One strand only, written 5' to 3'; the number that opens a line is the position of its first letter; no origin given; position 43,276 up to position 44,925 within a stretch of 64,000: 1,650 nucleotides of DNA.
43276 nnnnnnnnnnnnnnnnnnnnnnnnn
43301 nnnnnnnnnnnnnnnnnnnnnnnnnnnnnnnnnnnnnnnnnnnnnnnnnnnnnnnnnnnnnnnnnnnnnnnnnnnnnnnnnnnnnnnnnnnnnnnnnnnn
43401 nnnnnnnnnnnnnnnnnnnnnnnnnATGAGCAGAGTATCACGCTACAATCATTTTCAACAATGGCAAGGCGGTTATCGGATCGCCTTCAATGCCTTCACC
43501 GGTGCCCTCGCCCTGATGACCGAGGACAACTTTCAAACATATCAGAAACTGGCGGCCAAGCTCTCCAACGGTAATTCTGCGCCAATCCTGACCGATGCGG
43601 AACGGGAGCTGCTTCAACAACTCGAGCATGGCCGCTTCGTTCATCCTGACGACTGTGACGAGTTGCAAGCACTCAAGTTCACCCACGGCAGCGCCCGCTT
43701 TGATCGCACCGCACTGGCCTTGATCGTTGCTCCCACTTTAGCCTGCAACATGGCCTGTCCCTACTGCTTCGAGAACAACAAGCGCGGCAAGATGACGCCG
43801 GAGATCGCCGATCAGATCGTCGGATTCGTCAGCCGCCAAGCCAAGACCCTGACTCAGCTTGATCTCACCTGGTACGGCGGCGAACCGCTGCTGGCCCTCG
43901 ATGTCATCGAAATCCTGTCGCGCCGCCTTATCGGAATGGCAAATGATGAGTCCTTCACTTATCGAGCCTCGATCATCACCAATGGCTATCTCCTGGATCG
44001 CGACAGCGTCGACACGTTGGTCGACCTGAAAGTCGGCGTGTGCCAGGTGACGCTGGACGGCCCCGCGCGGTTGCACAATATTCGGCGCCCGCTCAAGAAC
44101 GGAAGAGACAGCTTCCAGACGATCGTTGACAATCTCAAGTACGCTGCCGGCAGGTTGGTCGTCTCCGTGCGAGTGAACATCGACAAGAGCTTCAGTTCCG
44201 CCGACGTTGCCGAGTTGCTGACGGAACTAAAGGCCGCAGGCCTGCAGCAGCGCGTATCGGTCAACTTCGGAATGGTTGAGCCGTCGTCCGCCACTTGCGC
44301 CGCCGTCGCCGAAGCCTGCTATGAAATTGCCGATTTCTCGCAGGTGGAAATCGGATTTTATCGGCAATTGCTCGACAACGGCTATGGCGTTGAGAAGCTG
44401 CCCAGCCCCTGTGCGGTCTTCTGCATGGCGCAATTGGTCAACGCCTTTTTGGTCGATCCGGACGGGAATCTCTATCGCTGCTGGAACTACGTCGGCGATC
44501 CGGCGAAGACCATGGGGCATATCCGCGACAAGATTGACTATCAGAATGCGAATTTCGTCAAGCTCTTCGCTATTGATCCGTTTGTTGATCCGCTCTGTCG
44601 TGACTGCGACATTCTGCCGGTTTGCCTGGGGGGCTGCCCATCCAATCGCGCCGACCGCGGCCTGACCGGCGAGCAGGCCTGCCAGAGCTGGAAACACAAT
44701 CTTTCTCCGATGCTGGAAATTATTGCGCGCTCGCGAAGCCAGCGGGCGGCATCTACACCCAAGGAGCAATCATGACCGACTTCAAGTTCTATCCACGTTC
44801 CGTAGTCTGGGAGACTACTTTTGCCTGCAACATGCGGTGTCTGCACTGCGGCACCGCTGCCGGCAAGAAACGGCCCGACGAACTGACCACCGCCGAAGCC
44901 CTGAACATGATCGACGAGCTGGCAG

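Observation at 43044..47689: Dual radical-SAM RiPP gene cluster predicted to make a thioether-crosslinked peptide with an alpha-keto-beta-amino acid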

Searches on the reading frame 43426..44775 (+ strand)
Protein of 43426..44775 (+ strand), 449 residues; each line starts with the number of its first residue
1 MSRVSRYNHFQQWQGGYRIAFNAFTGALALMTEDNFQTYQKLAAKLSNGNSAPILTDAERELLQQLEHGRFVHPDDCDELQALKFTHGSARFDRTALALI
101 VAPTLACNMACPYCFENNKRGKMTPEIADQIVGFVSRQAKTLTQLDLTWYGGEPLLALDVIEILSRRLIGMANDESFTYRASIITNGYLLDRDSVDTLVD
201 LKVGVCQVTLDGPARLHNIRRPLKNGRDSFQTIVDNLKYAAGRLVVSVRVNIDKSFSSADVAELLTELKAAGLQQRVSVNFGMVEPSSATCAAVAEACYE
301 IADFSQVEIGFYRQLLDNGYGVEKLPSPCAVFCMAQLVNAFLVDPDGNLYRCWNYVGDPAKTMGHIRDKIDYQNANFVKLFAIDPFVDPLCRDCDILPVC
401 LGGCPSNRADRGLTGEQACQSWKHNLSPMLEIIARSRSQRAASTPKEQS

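Call 3: search_protein_families(library=pfam, proteins=[window:43426-44775:+], max_evalue=0.01)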
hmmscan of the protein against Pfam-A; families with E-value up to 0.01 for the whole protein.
window:43426-44775:+ (449 aa): 2 families
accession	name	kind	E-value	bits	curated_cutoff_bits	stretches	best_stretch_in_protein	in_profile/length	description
PF04055.27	Radical_SAM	-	7.4e-15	55.9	29.5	1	103-243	3-139/166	Radical SAM superfamily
PF13353.11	Fer4_12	-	0.00018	22.2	22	1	106-221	14-124/137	4Fe-4S single cluster domain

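Call 4: search_protein_families(library=ncbifam, proteins=[window:43426-44775:+], max_evalue=0.01)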
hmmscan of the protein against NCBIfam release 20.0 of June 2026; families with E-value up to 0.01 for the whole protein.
window:43426-44775:+ (449 aa): 72 families (the best 25 are shown)
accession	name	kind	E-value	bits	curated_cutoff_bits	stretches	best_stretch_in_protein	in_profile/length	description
TIGR04334.1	rSAM_Clo7bot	equivalog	8e-103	344.4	600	1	4-433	2-432/440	radical SAM/SPASM domain Clo7bot peptide maturase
TIGR04463.1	rSAM_vs_C_rich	equivalog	7.8e-86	288.5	525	1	7-428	1-422/438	TIGR04463 family radical SAM/SPASM RiPP maturase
NF038107.1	rSAM_NF038107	equivalog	5.6e-67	226.4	600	1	4-406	3-402/444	Cys-every-fifth radical SAM/SPASM peptide maturase CefB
TIGR04280.1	geopep_mat_rSAM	hypoth_equivalog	2.6e-59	201.3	400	1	48-406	42-394/428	geopeptide radical SAM maturase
NF052473.1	rSAM_FlmE_OhkG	exception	2.1e-57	194.9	500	2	19-274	19-282/481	FlmE/OhkG family radical SAM/SPASM peptide maturase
NF047865.1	rSAM_PapB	equivalog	5.9e-38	130.9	340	1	96-406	4-318/330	PapB family radical SAM/SPASM ranthipeptide maturase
TIGR03974.1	rSAM_six_Cys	equivalog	6.3e-27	94.5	425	1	34-408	38-420/451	thioether cross-link-forming SCIFF peptide maturase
TIGR04064.1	rSAM_nif11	equivalog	6.4e-25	87.8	518.7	2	95-238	78-222/459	nif11-like peptide radical SAM maturase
TIGR03906.1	quino_hemo_SAM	equivalog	1.2e-24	86.8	453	1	29-404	34-414/467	quinohemoprotein amine dehydrogenase maturation protein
TIGR04068.1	rSAM_ocin_clost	equivalog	1.2e-23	83.8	500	1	53-239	43-231/462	Cys-rich peptide radical SAM maturase CcpM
NF041298.1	rSAM_mat_DynA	equivalog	1.7e-23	83.2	450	1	100-410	4-326/356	dynobactin maturation radical SAM/SPASM protein DynA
TIGR03942.1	sulfatase_rSAM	equivalog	1.3e-22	80.4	349.45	1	104-429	8-353/363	anaerobic sulfatase maturase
TIGR04083.1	rSAM_pep_methan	hypoth_equivalog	6.1e-22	78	300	2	337-408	239-314/376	TIGR04083 family peptide-modifying radical SAM enzyme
TIGR03978.1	rSAM_paired_1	equivalog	1.6e-21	76.6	370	1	58-244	41-231/466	His-Xaa-Ser system radical SAM maturase HxsB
NF040492.1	not_ScfB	exception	4.3e-20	72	855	2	30-260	33-262/450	ScfB-related radical SAM/SPASM orphan maturase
TIGR04085.1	rSAM_more_4Fe4S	domain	2.1e-15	56.9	27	1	333-411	1-81/93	SPASM domain-containing protein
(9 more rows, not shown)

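Call 9: find_homologous_proteins(query=window:43426-44775:+)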
Query window:43426-44775:+ (449 aa): 1575 proteins with E <= 0.001 among 8000 candidates; the best 120 are listed.
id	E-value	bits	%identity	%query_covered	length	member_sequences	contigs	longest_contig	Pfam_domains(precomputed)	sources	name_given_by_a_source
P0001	2.3e-283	958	91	100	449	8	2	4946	PF04055.28,PF13353.12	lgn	-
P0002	4.1e-277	937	90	100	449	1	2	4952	PF04055.28,PF13353.12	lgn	-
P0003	6.1e-268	907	86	100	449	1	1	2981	PF04055.28,PF13353.12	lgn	-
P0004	9.7e-220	748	68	100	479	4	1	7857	PF04055.28,PF13353.12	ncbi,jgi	jgi:uncharacterized protein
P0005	2.6e-218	744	68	100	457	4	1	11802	PF04055.28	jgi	jgi:uncharacterized protein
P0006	3.1e-216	737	67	100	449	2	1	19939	PF04055.28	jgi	jgi:uncharacterized protein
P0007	5.3e-214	729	67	100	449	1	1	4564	PF04055.28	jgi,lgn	jgi:uncharacterized protein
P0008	8.2e-196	669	62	100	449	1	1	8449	PF04055.28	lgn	-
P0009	1.0e-194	666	62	100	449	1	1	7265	PF04055.28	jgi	jgi:uncharacterized protein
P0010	3.3e-194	664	61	100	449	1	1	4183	PF04055.28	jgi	jgi:uncharacterized protein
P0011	8.2e-193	660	62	100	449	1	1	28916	PF04055.28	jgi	jgi:uncharacterized protein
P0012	1.3e-192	659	62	100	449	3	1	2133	PF04055.28,PF13353.12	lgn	-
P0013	8.4e-192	656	61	100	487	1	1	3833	PF04055.28,PF13353.12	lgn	-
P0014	4.4e-190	651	61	100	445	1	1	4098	PF04055.28,PF13353.12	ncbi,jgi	jgi:uncharacterized protein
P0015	6.9e-188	643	60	100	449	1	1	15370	PF04055.28,PF13353.12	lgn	-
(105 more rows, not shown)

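Call 10: find_encoding_contigs(protein=P0001, flank=6000, max_places=4)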
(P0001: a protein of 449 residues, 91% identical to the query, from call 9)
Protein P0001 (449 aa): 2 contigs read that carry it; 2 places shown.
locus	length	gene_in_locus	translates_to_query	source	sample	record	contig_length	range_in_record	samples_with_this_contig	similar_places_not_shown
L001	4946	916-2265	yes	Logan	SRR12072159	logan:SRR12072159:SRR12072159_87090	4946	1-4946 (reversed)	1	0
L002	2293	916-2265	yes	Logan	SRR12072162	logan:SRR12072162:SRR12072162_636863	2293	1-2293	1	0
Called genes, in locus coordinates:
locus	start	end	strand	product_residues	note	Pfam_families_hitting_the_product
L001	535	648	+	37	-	-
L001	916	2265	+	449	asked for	PF04055:Radical_SAM, PF13353:Fer4_12 (weak)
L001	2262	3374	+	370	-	PF13353:Fer4_12 (weak), PF04055:Radical_SAM, PF13186:SPASM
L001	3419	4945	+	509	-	?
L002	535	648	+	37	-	-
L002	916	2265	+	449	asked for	PF04055:Radical_SAM, PF13353:Fer4_12 (weak)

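Call 11: find_encoding_contigs(protein=P0006, flank=6000, max_places=3)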
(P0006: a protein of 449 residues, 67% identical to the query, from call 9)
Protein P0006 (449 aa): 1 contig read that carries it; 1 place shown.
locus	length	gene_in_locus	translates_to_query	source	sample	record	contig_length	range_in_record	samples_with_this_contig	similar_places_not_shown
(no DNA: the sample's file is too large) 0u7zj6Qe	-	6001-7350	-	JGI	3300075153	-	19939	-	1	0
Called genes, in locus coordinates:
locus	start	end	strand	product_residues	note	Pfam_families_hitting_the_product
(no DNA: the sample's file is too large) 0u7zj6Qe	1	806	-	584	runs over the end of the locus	?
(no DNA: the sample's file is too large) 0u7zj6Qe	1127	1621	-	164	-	PF00383:dCMP_cyt_deam_1, PF14437:MafB19-deam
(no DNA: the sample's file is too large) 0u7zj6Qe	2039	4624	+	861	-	PF05228:CHASE4, PF00989:PAS (weak), PF02518:HATPase_c, PF00072:Response_reg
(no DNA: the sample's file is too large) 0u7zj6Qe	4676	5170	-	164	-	-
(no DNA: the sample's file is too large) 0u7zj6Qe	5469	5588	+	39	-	-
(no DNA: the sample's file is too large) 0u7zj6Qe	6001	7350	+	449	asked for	PF04055:Radical_SAM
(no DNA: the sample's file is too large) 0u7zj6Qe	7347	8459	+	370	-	PF13353:Fer4_12 (weak), PF04055:Radical_SAM, PF13186:SPASM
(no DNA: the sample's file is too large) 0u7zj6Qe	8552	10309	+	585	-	PF00664:ABC_membrane, PF00005:ABC_tran, PF02463:SMC_N (faint)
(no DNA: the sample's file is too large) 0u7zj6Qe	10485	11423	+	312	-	PF00005:ABC_tran, PF13304:AAA_21 (weak)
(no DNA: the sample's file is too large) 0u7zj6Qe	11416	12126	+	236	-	PF01061:ABC2_membrane, PF12679:ABC2_membrane_2, PF13346:ABC2_membrane_5 (weak), PF12730:ABC2_membrane_4, PF12698:ABC2_membrane_3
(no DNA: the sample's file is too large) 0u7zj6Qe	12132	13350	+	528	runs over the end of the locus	PF23357:DUF7088, PF09822:ABC_transp_aux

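Call 14: find_related_loci(query=A1, collection=genome_contigs, flank=6000)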
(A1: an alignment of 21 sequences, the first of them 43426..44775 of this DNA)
Query A1 (449 aa) in genome_contigs; peptide patterns used: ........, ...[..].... (x = any residue, [..] = any of these).
600 stretches matched a pattern (row limit reached: there are more); 568 encode a relative of the query (tblastn E <= 1e-3); the best 80 are kept; 79 distinct loci.
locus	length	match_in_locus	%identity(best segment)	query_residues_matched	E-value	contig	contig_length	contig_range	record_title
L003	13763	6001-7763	95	1-449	0e+0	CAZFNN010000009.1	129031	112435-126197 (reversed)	MAG TPA_asm: uncultured Ignavibacteria bacterium isolate SRP323723_co1_126 genome assembly, contig: NODE_114_length_1290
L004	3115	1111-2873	69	1-449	0e+0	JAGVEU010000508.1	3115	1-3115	MAG: Calditrichaeota bacterium isolate DeMMO2_36 c_000000016795, whole genome shotgun sequence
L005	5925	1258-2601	61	1-448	0e+0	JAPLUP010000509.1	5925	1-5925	MAG: Candidatus Zixiibacteriota bacterium isolate LacPavin_0920_SED4_MAG_53_9 LacPavin_0920_SED4_scaffold_2295945, whole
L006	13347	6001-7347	56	1-449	0e+0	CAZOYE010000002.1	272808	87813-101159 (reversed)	MAG TPA_asm: uncultured Ignavibacteria bacterium isolate SRP323723_co1_129 genome assembly, contig: NODE_21_length_27280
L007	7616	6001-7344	56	1-448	0e+0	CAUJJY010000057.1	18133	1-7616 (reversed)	MAG: candidate division Zixibacteria bacterium isolate KLAP179 genome assembly, contig: KLAP179_443447, whole genome sho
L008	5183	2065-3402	55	1-447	0e+0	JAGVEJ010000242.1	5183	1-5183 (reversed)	MAG: Candidatus Zixiibacteriota bacterium isolate DeMMO2_6 c_000000064351, whole genome shotgun sequence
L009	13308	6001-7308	58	1-437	7e-179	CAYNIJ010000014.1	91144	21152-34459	MAG TPA_asm: uncultured Ignavibacteriales bacterium isolate SRP302447_co2_58 genome assembly, contig: NODE_791_length_91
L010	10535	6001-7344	54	1-448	2e-177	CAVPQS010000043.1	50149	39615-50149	MAG: uncultured bacterium isolate MFD10097.bin.1.9 genome assembly, contig: contig_20973, whole genome shotgun sequence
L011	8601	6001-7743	55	1-433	2e-177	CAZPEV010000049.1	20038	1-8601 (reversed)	MAG TPA_asm: uncultured Ignavibacteriales bacterium isolate binchicken_co261_18 genome assembly, contig: NODE_129_length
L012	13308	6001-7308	56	1-437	3e-175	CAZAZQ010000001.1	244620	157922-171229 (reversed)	MAG TPA_asm: uncultured Ignavibacteriales bacterium isolate SRP338002_co1_91 genome assembly, contig: NODE_39_length_244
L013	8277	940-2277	56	1-449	3e-175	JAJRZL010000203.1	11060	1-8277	MAG: Candidatus Zixiibacteriota bacterium isolate Dive96_bin4.195 k141_2859695, whole genome shotgun sequence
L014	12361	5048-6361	55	1-439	5e-174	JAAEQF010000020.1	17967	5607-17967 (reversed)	MAG: FCB group bacterium isolate Gpa_11 GpaG_CONTIG119477, whole genome shotgun sequence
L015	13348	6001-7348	58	1-449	7e-173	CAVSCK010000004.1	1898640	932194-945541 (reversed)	MAG: uncultured bacterium isolate MFD05942.bin.1.428 genome assembly, contig: contig_8898, whole genome shotgun sequence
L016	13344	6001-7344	53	1-449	5e-173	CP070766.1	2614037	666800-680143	MAG: Candidatus Zixiibacteriota bacterium isolate bin25 chromosome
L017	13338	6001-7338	53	3-447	2e-170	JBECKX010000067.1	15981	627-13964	MAG: Candidatus Zixiibacteriota bacterium isolate ETDI71 k127_5232513, whole genome shotgun sequence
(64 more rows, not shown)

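Call 26: search_solved_structures(query=A1, max_evalue=0.001)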
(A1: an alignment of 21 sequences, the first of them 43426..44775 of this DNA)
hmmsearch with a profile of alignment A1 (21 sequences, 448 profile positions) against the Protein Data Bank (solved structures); distinct sequences matched with E-value up to 0.001: 12.
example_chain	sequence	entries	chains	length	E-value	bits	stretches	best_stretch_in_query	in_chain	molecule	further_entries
5wgg_A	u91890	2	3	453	4.3e-23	85.2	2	71-241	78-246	Radical SAM domain protein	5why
4k36_A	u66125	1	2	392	1.2e-18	70.5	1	96-423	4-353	Anaerobic sulfatase-maturating enzyme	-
4k37_A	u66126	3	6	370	1.5e-18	70.2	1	96-423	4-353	Anaerobic sulfatase-maturating enzyme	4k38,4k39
9gm3_A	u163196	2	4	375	3.9e-13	52.4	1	103-236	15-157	ChlB radical SAM domain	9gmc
5v1q_A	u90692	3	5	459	9.7e-09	37.9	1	95-203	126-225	Radical SAM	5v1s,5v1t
6efn_A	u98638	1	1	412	9.7e-07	31.3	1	100-263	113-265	Sporulation killing factor maturation protein SkfB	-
2fb2_A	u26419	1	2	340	3e-05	26.4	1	99-275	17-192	Molybdenum cofactor biosynthesis protein A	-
1tv7_A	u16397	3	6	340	7.5e-05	25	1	102-273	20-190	Molybdenum cofactor biosynthesis protein A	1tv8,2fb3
9dfu_A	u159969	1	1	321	0.00043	22.5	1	103-199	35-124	Radical SAM core domain-containing protein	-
9dfn_A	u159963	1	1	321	0.00047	22.4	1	103-199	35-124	Radical SAM core domain-containing protein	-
4m7s_A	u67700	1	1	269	0.00076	21.7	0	105-211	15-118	BtrN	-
4m7t_A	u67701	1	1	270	0.0008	21.7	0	105-211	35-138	BtrN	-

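Call 40: search_protein_families(library=pfam, proteins=[L006:8463-9896:+, L015:8466-9896:+], max_evalue=0.01)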
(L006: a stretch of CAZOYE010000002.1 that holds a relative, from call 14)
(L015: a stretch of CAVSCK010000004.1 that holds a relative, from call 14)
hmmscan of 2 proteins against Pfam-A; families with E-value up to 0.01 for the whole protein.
L006:8463-9896:+ (477 aa): 2 families
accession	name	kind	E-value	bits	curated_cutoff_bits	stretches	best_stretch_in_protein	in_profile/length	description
PF04055.27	Radical_SAM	-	1.5e-16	61.4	29.5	1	200-363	3-166/166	Radical SAM superfamily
PF02310.24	B12-binding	-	8.3e-13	48.7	32.1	1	35-147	20-120/121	B12 binding domain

L015:8466-9896:+ (476 aa): 2 families
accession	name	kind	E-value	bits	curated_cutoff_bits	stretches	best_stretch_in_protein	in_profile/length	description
PF04055.27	Radical_SAM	-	1.4e-19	71.3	29.5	1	199-362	2-165/166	Radical SAM superfamily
PF02310.24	B12-binding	-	8.8e-12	45.4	32.1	1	69-147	42-120/121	B12 binding domain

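Call 41: search_protein_families(library=ncbifam, proteins=[L006:8463-9896:+, L015:8466-9896:+], max_evalue=0.001)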
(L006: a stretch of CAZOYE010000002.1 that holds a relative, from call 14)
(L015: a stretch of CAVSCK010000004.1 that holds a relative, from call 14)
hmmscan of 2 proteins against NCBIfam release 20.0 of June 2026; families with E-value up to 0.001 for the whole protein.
L006:8463-9896:+ (477 aa): 22 families
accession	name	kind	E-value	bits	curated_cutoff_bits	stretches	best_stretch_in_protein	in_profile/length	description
TIGR04013.1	B12_SAM_MJ_1487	hypoth_equivalog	2.8e-22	79.1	251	1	69-390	34-354/382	TIGR04013 family B12-binding domain/radical SAM domain-containing protein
TIGR03975.1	rSAM_ocin_1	subfamily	1.8e-21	76.3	281.85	1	62-357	112-421/606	RiPP maturation radical SAM C-methyltransferase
NF033712.0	B12_rSAM_KedN5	subfamily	3e-19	68.7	700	2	201-356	201-360/624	KedN5 family methylcobalamin-dependent radical SAM C-methyltransferase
TIGR04479.1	bcpD_PhpK_rSAM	subfamily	7e-19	67.6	600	1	69-365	101-408/504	PhpK family radical SAM P-methyltransferase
TIGR02026.1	BchE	equivalog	8.1e-19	67.8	481.35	1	69-363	54-362/497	magnesium-protoporphyrin IX monomethyl ester anaerobic oxidative cyclase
NF038361.1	rSAM_Sden_1168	equivalog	7.1e-18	64.4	575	1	65-364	127-449/560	Sden_1168 family B12-binding radical SAM P-methyltransferase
TIGR04072.2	rSAM_ladder_B12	equivalog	1.2e-16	60.4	360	1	97-364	88-347/443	lipid biosynthesis B12-binding/radical SAM protein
TIGR03471.1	HpnJ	equivalog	1.3e-11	44.1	577.6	1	196-364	198-363/472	hopanoid biosynthesis associated radical SAM protein HpnJ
NF033070.1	rSAM_AprD4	equivalog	1.8e-09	37.1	500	1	201-363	202-363/456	AprD4 family radical SAM diol-dehydratase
TIGR04295.1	B12_rSAM_oligo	hypoth_equivalog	1.9e-08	33.5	400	1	198-315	203-314/422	TIGR04295 family B12-binding domain-containing radical SAM protein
TIGR04385.1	B12_rSAM_cofa1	equivalog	4.3e-08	32.8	450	1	104-366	95-364/438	B12 lower ligand biosynthesis radical SAM protein BzaD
TIGR00089.1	TIGR00089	subfamily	5.1e-08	32.1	251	1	186-365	131-317/429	MiaB/RimO family radical SAM methylthiotransferase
NF050148.1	rSAM_ApyD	equivalog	5.3e-08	31.7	750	1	201-379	205-379/645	RiPP biosynthesis radical SAM protein ApyD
TIGR04014.1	B12_SAM_MJ_0865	equivalog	3.7e-07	29.3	360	1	69-364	29-334/434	methyl-coenzyme M reductase glutamine C-methyltransferase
TIGR04367.1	HpnR_B12_rSAM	equivalog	2.4e-06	26.4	650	1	61-325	44-316/490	hopanoid C-3 methylase HpnR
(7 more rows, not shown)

L015:8466-9896:+ (476 aa): 25 families
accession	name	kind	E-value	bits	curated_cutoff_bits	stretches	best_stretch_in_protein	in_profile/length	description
TIGR04013.1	B12_SAM_MJ_1487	hypoth_equivalog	3e-24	85.6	251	1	75-365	40-332/382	TIGR04013 family B12-binding domain/radical SAM domain-containing protein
TIGR02026.1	BchE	equivalog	2.2e-22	79.6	481.35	1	68-361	53-360/497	magnesium-protoporphyrin IX monomethyl ester anaerobic oxidative cyclase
NF038361.1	rSAM_Sden_1168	equivalog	1.2e-19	70.3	575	2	171-364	258-449/560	Sden_1168 family B12-binding radical SAM P-methyltransferase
TIGR04479.1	bcpD_PhpK_rSAM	subfamily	2.4e-18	65.8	600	1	69-364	101-407/504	PhpK family radical SAM P-methyltransferase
NF033712.0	B12_rSAM_KedN5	subfamily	5.7e-17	61.2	700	2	70-163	54-146/624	KedN5 family methylcobalamin-dependent radical SAM C-methyltransferase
TIGR03975.1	rSAM_ocin_1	subfamily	6.5e-17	61.3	281.85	1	61-361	111-425/606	RiPP maturation radical SAM C-methyltransferase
TIGR04072.2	rSAM_ladder_B12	equivalog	3.6e-16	58.8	360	1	99-379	90-360/443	lipid biosynthesis B12-binding/radical SAM protein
TIGR03471.1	HpnJ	equivalog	1e-14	54.3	577.6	1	198-371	200-369/472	hopanoid biosynthesis associated radical SAM protein HpnJ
TIGR00089.1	TIGR00089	subfamily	2.1e-12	46.6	251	1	102-364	62-316/429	MiaB/RimO family radical SAM methylthiotransferase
TIGR04014.1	B12_SAM_MJ_0865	equivalog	2.3e-12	46.4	360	1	67-365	27-335/434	methyl-coenzyme M reductase glutamine C-methyltransferase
TIGR04385.1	B12_rSAM_cofa1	equivalog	1e-10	41.4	450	1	97-365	88-363/438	B12 lower ligand biosynthesis radical SAM protein BzaD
NF050148.1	rSAM_ApyD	equivalog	3.6e-10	38.9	750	1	89-370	84-370/645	RiPP biosynthesis radical SAM protein ApyD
TIGR01574.1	miaB-methiolase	equivalog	1.2e-08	34.4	355.3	1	292-364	253-323/437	tRNA (N6-isopentenyl adenosine(37)-C2)-methylthiotransferase MiaB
TIGR04295.1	B12_rSAM_oligo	hypoth_equivalog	3.7e-07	29.2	400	1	108-308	102-307/422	TIGR04295 family B12-binding domain-containing radical SAM protein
TIGR01125.1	TIGR01125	equivalog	5.4e-07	29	356.95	1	196-366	138-316/432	30S ribosomal protein S12 methylthiotransferase RimO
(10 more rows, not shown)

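Call 52: predict_structure(alignment_id=A1)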
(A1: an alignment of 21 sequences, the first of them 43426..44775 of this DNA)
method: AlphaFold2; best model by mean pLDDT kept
length: 449 residues; sequences in the alignment: 21
mean_pLDDT: 81.9   pTM: 0.81
mean pLDDT of the five models: 81.9, 77.1, 76.2, 73.7, 73.1
residues with pLDDT >= 90: 174; 70-90: 190; 50-70: 57; < 50: 28
segments of 3 or more residues with pLDDT < 50: 286-301, 327-332, 445-449
pLDDT, mean of each block of 10 residues (from residue 1): 87 89 84 92 82 84 88 86 85 91 85 55 92 95 94 90 98 97 92 98 92 89 86 95 91 77 92 87 56 42 66 86 54 75 91 77 93 90 77 72 65 60 73 81 49
secondary structure, 60 per line:
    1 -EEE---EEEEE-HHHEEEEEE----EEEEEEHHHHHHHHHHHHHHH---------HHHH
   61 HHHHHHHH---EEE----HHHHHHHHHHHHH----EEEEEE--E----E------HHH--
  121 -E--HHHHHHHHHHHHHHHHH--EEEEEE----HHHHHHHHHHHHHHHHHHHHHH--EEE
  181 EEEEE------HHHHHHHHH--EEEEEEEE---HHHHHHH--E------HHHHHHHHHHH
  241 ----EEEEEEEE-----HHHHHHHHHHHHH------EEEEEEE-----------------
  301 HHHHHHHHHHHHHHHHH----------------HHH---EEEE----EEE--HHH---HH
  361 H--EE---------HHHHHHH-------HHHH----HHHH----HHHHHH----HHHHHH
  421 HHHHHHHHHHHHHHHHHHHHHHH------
elements in order: E2-4 E8-12 E17-22 E27-32 H33-47 H57-68 E72-74 H79-91 E96-101 H125-141 E144-149 H154-175 E178-185 H192-200 E203-210 H214-220 H230-240 E245-252 H258-270 E277-283 H301-317 E340-343 E348-350 H375-381 H389-392 H397-400 H405-410 H415-443

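Call 54: fold_search(model_id=the predicted structure, library=pdb)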
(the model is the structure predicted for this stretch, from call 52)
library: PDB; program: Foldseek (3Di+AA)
matches with E <= 10: 1727; with E <= 0.001: 134
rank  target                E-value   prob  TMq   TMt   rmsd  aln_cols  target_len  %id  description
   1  5why_A                5.1e-19  1.00  0.65  0.69   6.9       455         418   18  Structural Insights into Thioether Bond Formation in the Biosynthesis of Sactipeptides (released 2017-07-26)
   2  5why_B                1.7e-18  1.00  0.61  0.65   9.6       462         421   17  Structural Insights into Thioether Bond Formation in the Biosynthesis of Sactipeptides (released 2017-07-26)
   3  5wgg_A                1.1e-17  1.00  0.63  0.64   7.5       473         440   17  Structural Insights into Thioether Bond Formation in the Biosynthesis of Sactipeptides (released 2017-07-26)
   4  4k39_A                1.6e-15  1.00  0.59  0.71   4.5       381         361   22  Native anSMEcpe with bound AdoMet and Cp18Cys peptide (released 2013-05-08)
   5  4k37_A                2.6e-15  1.00  0.59  0.71   4.1       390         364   22  Native anSMEcpe with bound AdoMet (released 2013-05-08)
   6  4k37_B                2.9e-15  1.00  0.58  0.69   4.2       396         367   21  Native anSMEcpe with bound AdoMet (released 2013-05-08)
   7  8vpo                  4.2e-15  1.00  0.67  0.67   5.6       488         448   15  X-Ray Crystal Structure of TigE from Paramaledivibacter caminithermalis (released 2024-02-07)
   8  4k39_B                4.4e-15  1.00  0.57  0.69   5.5       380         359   20  Native anSMEcpe with bound AdoMet and Cp18Cys peptide (released 2013-05-08)
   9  4k38_A                5.5e-15  1.00  0.58  0.69   4.6       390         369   20  Native anSMEcpe with bound AdoMet and Kp18Cys peptide (released 2013-05-08)
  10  4k36_B                6.9e-15  1.00  0.57  0.69   5.5       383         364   21  His6 tagged anSMEcpe with bound AdoMet (released 2013-05-08)
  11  4k36_A                1.8e-14  1.00  0.58  0.67   5.3       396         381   21  His6 tagged anSMEcpe with bound AdoMet (released 2013-05-08)
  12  4k38_B                3.2e-14  1.00  0.58  0.70   5.4       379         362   21  Native anSMEcpe with bound AdoMet and Kp18Cys peptide (released 2013-05-08)
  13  5v1t_A                1.3e-13  1.00  0.50  0.51  13.0       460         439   15  Crystal structure of Streptococcus suis SuiB bound to precursor peptide SuiA (released 2017-08-30)
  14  5v1q_B                2.8e-13  1.00  0.48  0.49  12.9       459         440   14  Crystal structure of Streptococcus suis SuiB (released 2017-08-30)
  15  5v1s_A                3.0e-13  1.00  0.50  0.52  12.3       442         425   15  Crystal structure of Streptococcus suis SuiB bound to S-adenosylmethionine (released 2017-08-30)
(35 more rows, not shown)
